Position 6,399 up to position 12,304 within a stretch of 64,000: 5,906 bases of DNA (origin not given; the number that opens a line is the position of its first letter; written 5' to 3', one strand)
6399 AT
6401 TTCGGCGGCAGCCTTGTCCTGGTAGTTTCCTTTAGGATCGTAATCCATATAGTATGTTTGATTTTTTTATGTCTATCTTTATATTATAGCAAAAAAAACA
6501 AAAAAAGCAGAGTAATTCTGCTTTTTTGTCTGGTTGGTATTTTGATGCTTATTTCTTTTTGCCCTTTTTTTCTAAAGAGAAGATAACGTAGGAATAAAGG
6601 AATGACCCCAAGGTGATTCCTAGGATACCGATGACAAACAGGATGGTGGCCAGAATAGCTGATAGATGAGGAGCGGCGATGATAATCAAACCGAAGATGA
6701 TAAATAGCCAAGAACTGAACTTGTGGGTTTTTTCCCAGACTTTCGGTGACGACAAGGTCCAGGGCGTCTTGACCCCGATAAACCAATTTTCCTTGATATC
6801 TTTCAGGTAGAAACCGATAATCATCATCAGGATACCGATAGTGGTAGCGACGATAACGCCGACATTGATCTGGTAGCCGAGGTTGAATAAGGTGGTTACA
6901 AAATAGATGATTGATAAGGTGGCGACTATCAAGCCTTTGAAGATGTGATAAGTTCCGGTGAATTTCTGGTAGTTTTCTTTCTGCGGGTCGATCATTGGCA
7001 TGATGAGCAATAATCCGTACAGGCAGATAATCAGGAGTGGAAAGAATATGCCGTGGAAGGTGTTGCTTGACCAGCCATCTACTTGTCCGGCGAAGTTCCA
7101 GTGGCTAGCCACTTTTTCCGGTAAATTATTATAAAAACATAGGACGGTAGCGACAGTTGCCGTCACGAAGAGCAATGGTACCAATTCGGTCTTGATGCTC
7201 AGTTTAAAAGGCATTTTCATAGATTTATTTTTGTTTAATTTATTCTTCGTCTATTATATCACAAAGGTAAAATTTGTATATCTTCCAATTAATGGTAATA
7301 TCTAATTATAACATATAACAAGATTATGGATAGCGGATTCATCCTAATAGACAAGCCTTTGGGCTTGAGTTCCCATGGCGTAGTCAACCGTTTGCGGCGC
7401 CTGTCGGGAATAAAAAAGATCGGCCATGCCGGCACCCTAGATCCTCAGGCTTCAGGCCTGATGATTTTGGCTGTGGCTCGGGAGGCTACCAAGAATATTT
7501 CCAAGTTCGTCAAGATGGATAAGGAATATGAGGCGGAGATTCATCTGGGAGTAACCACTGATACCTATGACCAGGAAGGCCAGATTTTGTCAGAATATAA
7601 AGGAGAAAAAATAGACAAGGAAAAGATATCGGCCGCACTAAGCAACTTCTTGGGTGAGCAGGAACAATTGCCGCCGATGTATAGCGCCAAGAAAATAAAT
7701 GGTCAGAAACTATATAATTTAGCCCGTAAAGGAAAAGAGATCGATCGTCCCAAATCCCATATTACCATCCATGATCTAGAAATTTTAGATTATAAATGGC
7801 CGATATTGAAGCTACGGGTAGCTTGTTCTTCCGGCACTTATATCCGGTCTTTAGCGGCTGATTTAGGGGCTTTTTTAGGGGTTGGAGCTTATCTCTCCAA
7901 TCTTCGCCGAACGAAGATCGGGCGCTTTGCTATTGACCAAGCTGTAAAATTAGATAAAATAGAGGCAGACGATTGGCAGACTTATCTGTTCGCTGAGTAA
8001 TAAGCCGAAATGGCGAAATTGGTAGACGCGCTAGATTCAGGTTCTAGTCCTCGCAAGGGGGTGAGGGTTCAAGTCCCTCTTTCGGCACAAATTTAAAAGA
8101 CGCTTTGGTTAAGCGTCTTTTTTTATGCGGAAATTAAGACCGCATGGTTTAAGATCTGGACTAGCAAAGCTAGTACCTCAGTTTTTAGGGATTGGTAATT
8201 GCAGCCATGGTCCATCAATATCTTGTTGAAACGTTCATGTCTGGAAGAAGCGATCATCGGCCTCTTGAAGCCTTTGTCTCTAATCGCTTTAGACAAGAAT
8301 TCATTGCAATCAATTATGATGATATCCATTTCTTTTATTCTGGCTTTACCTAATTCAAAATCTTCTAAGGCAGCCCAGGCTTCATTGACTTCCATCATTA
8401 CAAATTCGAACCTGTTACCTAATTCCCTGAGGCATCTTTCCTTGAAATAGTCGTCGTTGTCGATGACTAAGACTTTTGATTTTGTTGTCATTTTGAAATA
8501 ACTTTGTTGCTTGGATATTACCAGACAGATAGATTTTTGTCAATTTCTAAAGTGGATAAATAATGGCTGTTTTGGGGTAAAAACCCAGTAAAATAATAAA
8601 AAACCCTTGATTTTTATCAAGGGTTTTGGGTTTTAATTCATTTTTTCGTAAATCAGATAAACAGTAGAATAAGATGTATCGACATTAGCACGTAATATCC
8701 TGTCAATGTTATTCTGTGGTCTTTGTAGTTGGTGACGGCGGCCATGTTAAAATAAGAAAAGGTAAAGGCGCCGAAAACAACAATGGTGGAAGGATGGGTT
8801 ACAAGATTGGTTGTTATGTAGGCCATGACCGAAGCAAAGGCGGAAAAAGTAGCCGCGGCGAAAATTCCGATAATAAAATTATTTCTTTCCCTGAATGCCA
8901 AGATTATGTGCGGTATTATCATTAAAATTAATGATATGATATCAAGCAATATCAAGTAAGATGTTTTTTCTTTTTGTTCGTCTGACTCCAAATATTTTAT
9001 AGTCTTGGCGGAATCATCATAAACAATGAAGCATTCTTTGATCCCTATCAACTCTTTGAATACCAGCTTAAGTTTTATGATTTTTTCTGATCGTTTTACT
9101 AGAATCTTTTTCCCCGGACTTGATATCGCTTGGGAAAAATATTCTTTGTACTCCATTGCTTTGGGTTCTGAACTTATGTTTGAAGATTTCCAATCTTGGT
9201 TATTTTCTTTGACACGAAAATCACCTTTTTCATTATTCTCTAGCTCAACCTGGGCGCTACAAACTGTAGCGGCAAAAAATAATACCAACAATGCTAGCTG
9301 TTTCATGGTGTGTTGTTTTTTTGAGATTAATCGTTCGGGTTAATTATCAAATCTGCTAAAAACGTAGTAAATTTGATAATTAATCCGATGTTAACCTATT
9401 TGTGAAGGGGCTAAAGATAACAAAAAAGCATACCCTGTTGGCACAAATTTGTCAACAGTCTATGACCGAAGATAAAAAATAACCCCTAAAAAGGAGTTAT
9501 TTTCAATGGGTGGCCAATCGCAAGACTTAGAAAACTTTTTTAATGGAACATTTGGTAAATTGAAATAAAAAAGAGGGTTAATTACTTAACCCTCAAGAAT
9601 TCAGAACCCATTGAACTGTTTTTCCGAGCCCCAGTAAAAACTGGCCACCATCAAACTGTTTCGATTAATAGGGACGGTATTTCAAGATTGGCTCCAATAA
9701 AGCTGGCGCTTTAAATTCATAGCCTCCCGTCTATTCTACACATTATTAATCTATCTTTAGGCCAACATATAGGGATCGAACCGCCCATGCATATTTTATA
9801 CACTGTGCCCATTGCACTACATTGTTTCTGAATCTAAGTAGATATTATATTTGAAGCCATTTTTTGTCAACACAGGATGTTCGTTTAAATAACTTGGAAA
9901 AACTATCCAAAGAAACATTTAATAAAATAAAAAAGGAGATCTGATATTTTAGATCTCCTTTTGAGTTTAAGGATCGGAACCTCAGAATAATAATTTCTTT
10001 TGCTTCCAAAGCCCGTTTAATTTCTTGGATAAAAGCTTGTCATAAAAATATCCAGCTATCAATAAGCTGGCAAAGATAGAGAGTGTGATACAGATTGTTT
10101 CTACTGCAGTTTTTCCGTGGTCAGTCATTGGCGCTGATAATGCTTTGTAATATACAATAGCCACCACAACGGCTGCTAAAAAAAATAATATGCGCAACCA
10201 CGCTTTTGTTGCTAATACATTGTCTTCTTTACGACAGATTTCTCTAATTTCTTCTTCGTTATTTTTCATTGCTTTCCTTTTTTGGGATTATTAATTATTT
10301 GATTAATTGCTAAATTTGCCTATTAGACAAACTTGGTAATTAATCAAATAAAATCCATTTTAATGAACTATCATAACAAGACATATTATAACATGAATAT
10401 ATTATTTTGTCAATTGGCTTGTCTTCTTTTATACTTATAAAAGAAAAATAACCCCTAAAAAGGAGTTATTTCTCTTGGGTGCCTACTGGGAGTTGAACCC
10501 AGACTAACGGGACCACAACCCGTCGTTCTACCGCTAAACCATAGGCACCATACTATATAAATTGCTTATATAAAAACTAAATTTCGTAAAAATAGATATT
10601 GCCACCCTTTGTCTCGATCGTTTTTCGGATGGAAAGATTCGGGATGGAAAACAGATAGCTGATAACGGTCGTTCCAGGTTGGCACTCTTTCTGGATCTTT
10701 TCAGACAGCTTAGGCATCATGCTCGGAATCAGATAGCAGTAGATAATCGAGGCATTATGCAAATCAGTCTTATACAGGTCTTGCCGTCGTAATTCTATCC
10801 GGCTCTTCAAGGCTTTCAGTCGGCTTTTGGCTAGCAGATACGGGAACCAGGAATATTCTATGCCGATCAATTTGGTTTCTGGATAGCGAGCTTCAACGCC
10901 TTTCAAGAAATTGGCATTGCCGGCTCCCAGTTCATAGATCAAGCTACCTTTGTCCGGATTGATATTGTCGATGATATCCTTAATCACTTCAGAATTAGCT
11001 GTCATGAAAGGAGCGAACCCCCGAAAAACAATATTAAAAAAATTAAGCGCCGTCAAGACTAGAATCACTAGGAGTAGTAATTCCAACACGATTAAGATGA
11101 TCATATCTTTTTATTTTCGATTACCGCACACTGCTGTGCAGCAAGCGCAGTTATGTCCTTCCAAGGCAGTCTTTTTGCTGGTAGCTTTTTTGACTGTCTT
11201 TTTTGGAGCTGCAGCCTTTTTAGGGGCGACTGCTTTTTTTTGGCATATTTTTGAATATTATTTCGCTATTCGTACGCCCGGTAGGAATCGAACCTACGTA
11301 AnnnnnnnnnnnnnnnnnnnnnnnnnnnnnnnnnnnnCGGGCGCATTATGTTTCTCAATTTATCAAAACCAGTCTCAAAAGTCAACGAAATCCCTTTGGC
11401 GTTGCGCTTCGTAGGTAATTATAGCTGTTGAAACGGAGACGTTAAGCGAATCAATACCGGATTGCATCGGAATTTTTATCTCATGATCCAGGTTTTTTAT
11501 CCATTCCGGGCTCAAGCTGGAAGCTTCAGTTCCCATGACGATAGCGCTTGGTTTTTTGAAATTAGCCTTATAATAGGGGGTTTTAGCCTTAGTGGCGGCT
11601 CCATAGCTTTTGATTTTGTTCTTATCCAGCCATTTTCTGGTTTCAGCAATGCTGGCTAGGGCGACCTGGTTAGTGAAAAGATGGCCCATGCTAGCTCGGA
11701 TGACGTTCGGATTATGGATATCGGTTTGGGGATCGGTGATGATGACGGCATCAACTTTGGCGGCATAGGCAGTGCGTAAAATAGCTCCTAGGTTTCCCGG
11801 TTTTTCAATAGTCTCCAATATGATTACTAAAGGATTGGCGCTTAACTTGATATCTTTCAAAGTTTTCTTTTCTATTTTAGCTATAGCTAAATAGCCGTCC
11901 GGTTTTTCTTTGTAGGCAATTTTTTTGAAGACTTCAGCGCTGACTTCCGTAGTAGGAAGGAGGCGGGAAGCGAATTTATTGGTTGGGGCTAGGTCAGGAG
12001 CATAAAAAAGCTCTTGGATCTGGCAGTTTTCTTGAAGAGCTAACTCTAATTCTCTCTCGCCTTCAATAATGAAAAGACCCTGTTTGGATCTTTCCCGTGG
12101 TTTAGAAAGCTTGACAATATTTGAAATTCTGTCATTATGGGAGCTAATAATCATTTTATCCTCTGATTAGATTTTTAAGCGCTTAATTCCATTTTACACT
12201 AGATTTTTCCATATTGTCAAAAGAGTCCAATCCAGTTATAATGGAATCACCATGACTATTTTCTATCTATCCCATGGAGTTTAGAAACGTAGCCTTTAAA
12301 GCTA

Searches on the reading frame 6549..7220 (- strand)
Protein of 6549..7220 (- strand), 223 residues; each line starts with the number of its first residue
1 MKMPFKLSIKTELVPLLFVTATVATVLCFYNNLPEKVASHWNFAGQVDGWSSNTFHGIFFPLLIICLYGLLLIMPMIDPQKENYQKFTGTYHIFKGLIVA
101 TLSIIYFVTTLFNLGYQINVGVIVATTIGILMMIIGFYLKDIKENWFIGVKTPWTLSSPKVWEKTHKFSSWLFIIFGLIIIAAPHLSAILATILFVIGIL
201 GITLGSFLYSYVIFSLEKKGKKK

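Call 85: search_protein_families(library=pfam, proteins=[window:6549-7220:-], max_evalue=0.001)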
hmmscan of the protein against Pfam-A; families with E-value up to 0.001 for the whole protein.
window:6549-7220:- (223 aa): 2 families
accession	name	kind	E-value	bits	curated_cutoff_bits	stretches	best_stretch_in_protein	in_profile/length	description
PF13630.11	SdpI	-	5.4e-17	62.1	28.2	1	142-204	2-65/71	SdpI/YfhL protein family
PF07853.16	DUF1648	-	1.9e-14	53.5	28.7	1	18-65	2-49/49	Domain of unknown function (DUF1648)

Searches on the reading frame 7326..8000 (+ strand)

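Call 85: search_protein_families(library=pfam, proteins=[window:7326-8000:+], max_evalue=0.001)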
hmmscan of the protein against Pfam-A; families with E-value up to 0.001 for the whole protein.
window:7326-8000:+ (224 aa): 3 families
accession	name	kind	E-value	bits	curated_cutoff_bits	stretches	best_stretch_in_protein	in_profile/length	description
PF01509.24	TruB_N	-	1.3e-53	181.8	27.3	1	24-173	1-149/149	TruB family pseudouridylate synthase (N terminal domain)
PF16198.10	TruB_C_2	-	1.6e-10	41.4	29.3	1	174-214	1-41/66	tRNA pseudouridylate synthase B C-terminal domain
PF00849.27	PseudoU_synth_2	-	4.1e-06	27.5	26.8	1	5-112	2-99/152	RNA pseudouridylate synthase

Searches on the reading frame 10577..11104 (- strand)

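Call 85: search_protein_families(library=pfam, proteins=[window:10577-11104:-], max_evalue=0.001)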
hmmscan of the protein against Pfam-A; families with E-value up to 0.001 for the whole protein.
window:10577-11104:- (175 aa): 1 family
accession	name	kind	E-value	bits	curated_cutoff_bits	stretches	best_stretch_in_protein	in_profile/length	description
PF00398.26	RrnaAD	-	0.00018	21.2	24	1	36-119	14-94/263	Ribosomal RNA adenine dimethylase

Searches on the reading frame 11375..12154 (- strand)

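Call 85: search_protein_families(library=pfam, proteins=[window:11375-12154:-], max_evalue=0.001)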
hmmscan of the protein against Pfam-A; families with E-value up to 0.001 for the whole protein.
window:11375-12154:- (259 aa): 2 families
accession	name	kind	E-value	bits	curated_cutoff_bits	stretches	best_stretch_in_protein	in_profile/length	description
PF00588.24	SpoU_methylase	-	2.5e-37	128.6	29.7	1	109-248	2-142/142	SpoU rRNA Methylase family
PF22435.1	MRM3-like_sub_bind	-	2.9e-20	72.9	27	1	7-90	1-84/84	MRM3-like substrate binding domain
